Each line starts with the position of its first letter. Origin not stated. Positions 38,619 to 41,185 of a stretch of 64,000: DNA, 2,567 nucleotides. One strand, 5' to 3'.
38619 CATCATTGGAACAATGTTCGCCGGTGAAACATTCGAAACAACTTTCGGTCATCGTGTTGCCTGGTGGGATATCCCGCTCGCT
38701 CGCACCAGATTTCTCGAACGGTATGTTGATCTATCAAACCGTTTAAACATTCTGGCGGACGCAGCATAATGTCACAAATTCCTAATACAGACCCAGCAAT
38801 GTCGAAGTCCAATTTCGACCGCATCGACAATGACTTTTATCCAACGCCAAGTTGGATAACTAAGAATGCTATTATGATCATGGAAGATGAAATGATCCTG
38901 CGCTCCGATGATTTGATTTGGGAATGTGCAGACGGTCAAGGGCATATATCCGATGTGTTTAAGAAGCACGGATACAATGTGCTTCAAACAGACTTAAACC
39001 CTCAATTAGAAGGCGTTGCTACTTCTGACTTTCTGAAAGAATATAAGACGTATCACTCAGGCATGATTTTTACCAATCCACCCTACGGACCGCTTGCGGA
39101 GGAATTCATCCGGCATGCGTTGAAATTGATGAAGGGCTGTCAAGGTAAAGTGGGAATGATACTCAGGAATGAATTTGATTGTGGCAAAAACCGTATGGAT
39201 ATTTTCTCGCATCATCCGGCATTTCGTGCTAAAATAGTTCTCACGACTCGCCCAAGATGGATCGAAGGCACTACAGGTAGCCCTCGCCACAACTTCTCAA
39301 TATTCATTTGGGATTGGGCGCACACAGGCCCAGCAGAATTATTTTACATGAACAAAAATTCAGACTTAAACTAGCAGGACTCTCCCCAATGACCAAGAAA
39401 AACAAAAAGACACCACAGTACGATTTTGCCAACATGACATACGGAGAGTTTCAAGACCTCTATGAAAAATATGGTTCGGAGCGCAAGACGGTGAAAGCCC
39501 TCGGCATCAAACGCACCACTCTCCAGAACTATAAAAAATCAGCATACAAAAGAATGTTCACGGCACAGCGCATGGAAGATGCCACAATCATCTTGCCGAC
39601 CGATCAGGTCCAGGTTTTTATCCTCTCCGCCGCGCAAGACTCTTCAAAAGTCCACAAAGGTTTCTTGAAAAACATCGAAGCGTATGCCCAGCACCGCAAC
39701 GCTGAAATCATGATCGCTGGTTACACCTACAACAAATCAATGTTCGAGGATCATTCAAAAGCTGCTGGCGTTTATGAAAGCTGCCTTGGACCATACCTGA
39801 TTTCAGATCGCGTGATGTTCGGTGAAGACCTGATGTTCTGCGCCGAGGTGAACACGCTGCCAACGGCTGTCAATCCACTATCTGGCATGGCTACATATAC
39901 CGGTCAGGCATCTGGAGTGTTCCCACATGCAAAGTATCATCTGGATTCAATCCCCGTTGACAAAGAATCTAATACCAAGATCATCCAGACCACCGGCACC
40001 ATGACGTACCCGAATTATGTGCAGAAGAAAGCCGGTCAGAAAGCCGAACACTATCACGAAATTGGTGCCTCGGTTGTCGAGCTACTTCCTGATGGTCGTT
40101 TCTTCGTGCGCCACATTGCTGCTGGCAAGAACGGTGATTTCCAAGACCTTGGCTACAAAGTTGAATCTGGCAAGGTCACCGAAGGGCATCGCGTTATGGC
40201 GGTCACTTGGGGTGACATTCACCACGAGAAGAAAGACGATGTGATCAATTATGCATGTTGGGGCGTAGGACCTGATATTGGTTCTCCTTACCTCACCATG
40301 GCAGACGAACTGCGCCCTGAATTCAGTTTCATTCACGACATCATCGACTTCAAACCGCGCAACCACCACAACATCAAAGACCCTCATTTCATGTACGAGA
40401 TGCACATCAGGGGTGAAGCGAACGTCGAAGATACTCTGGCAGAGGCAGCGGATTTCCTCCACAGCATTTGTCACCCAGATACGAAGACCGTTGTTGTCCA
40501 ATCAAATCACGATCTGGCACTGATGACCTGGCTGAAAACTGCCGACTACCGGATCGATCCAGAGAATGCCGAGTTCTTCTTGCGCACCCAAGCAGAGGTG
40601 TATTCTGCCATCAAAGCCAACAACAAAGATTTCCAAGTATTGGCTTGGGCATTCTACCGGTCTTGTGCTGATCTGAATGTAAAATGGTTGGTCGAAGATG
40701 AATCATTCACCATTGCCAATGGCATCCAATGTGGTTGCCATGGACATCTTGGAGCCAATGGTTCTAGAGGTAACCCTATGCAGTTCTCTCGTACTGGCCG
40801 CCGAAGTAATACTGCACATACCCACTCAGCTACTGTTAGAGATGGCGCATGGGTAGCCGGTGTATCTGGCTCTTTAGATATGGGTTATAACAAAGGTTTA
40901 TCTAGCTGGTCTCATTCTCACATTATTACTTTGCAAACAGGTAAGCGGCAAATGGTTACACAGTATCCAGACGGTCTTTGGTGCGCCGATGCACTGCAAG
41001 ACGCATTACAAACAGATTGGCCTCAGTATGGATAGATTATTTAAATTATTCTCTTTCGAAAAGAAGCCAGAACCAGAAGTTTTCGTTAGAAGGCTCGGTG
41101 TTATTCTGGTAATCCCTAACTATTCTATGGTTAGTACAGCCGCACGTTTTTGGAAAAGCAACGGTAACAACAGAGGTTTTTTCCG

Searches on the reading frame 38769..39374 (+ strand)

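Call 63: search_protein_families(library=pfam, proteins=[window:38769-39374:+], max_evalue=0.01)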
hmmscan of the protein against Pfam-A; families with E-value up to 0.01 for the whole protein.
window:38769-39374:+ (201 aa): 0 families

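Call 75: search_protein_families(library=phrogs, proteins=[window:38769-39374:+], max_evalue=0.001)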
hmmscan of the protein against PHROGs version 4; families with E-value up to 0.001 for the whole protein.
window:38769-39374:+ (201 aa): 5 families
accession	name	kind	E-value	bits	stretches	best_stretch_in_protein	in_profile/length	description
phrog_799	-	other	1.5e-48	167.2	1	10-197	201-382/458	DNA methyltransferase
phrog_5172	-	unknown function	8.5e-09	35.6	1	20-132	19-131/377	-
phrog_6263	-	other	0.0001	22.1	1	19-146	390-520/548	DNA methyltransferase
phrog_9133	-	unknown function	0.00013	20.9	1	20-140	733-862/1259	-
phrog_32703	-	unknown function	0.00093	19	0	20-125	8-118/480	-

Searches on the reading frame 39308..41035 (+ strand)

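Call 63: search_protein_families(library=pfam, proteins=[window:39308-41035:+], max_evalue=0.01)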
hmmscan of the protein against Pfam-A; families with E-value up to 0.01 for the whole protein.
window:39308-41035:+ (575 aa): 1 family
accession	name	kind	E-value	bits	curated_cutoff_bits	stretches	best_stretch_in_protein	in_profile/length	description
PF18024.7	HTH_50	-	0.0028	17.7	27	1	50-74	18-42/50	Helix-turn-helix domain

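Call 75: search_protein_families(library=phrogs, proteins=[window:39308-41035:+], max_evalue=0.001)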
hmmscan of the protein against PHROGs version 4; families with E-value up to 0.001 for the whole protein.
window:39308-41035:+ (575 aa): 1 family
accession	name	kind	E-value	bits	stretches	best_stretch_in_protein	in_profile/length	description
phrog_1745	-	other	9.1e-172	573.5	1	60-555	44-537/542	DNA transfer protein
